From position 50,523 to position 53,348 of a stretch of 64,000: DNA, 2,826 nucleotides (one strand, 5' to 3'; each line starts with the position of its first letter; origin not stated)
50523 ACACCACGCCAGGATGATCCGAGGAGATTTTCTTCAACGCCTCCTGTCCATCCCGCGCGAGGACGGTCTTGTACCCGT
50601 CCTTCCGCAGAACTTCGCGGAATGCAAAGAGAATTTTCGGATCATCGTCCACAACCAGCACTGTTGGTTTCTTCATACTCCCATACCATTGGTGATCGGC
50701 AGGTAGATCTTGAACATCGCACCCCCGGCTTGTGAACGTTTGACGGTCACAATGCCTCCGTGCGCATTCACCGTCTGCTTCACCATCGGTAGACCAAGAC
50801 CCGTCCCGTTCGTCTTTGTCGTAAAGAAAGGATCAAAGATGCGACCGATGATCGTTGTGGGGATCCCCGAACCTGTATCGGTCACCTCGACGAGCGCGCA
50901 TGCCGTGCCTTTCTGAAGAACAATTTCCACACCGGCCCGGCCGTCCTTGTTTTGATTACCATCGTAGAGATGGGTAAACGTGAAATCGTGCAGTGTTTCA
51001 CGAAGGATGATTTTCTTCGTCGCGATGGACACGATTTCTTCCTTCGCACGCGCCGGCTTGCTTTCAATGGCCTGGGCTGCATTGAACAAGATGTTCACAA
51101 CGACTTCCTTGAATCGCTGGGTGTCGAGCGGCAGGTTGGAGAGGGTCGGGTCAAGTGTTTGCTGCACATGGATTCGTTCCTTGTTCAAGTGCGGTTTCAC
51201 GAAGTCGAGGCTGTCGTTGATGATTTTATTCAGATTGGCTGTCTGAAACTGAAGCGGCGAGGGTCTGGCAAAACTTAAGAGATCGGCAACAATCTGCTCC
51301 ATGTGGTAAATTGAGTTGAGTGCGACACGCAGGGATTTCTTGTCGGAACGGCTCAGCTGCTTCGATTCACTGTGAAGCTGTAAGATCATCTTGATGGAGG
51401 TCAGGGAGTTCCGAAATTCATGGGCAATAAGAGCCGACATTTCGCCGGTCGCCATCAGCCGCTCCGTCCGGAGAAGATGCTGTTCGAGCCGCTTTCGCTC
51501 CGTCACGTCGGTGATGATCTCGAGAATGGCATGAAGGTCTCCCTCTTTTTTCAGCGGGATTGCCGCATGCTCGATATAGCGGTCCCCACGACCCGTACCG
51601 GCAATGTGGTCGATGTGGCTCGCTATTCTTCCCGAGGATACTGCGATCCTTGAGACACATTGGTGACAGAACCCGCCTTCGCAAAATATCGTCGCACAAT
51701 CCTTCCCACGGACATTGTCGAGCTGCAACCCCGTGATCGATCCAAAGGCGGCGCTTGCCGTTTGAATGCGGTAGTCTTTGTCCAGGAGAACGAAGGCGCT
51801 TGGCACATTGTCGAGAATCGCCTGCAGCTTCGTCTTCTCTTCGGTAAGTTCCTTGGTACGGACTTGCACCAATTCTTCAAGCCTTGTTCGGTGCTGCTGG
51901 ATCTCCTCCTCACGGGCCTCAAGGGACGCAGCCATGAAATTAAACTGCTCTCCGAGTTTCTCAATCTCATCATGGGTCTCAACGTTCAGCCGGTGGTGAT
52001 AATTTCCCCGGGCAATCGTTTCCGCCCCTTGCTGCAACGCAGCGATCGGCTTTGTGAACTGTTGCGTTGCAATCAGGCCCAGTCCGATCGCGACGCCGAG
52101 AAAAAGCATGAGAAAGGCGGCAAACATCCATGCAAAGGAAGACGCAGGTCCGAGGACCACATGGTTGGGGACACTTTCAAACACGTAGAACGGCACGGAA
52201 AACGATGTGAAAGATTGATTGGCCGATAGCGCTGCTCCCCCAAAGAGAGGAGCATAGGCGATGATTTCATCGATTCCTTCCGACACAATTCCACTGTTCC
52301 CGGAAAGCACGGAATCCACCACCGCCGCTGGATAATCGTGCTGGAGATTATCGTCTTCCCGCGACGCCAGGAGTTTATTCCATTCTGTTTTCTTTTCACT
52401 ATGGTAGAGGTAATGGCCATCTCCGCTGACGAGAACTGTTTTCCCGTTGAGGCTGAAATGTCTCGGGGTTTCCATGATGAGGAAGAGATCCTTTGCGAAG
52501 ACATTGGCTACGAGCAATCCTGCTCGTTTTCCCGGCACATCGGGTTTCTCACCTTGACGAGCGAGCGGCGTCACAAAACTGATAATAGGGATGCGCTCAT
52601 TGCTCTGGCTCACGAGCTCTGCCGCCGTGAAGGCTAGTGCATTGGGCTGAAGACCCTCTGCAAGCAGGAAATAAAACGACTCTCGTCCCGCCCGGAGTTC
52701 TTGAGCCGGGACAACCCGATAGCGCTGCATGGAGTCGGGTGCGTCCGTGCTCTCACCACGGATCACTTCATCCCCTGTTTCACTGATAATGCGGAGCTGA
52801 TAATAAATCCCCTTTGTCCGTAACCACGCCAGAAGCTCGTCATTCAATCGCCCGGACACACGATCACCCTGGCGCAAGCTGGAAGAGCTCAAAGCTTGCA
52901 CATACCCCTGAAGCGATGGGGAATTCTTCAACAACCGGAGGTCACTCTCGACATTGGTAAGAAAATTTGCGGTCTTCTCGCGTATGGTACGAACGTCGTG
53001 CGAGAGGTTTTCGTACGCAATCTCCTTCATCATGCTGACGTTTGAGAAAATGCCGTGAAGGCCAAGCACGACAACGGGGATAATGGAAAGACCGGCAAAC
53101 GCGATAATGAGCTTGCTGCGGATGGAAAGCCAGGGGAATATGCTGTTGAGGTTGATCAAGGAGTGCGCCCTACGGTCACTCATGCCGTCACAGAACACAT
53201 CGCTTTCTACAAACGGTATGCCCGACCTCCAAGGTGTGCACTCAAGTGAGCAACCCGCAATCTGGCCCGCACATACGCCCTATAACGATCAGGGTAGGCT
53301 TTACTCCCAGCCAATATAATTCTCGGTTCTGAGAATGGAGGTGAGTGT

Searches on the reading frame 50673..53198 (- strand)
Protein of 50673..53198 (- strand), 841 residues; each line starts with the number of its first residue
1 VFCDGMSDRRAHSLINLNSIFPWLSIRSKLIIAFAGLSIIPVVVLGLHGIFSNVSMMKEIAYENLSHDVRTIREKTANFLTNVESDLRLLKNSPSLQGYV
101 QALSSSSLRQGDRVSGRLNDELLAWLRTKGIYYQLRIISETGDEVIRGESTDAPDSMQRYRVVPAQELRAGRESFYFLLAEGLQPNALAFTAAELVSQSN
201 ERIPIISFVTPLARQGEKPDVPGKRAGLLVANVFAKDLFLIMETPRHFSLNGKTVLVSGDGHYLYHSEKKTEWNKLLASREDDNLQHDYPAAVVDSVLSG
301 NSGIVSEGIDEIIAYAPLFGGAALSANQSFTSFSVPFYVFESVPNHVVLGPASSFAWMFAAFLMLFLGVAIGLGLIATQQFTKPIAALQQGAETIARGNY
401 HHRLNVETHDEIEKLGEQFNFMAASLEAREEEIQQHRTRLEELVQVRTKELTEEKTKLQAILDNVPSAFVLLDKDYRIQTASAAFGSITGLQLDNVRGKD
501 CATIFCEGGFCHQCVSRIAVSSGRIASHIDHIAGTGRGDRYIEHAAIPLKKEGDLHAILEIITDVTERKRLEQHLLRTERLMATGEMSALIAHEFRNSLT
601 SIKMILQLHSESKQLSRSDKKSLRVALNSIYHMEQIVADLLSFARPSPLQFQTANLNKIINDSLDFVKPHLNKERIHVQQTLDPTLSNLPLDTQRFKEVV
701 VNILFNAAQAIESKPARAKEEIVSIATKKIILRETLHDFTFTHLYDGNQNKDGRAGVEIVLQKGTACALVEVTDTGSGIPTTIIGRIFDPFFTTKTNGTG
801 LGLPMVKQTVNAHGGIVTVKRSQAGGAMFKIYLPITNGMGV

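Call 4: search_protein_families(library=pfam, proteins=[window:50673-53198:-], max_evalue=0.01)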
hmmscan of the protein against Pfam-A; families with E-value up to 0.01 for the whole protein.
window:50673-53198:- (841 aa): 10 families
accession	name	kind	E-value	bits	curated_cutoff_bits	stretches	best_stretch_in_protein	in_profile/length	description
PF02518.31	HATPase_c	-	9.3e-17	61.9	26.4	1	751-836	23-110/111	Histidine kinase-, DNA gyrase B-, and HSP90-like ATPase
PF08448.16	PAS_4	-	3.1e-11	43.9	23.1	1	462-570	1-110/110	PAS fold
PF00672.30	HAMP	-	3.5e-11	43.7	25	1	379-428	4-53/53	HAMP domain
PF00512.31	HisKA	-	4.6e-11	43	26.9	1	585-646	3-63/66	His Kinase A (phospho-acceptor) domain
PF21623.3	HK_sensor_dom_bact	-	2.5e-08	33.8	27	1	76-292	18-217/253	Bacterial histidine kinase, sensor domain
PF02743.24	dCache_1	-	8.8e-08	32.4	45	1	56-318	2-230/240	Cache domain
PF13426.13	PAS_9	-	1.1e-06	29.3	27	1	466-567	1-103/103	PAS domain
PF17592.7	DUF5489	-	4.4e-06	27.6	27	1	347-381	39-73/78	Family of unknown function (DUF5489)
PF00989.32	PAS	-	0.00024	21.5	22.6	1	457-500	2-45/113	PAS fold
PF13188.13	PAS_8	-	0.00024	21.4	21.8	1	457-510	2-52/65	PAS domain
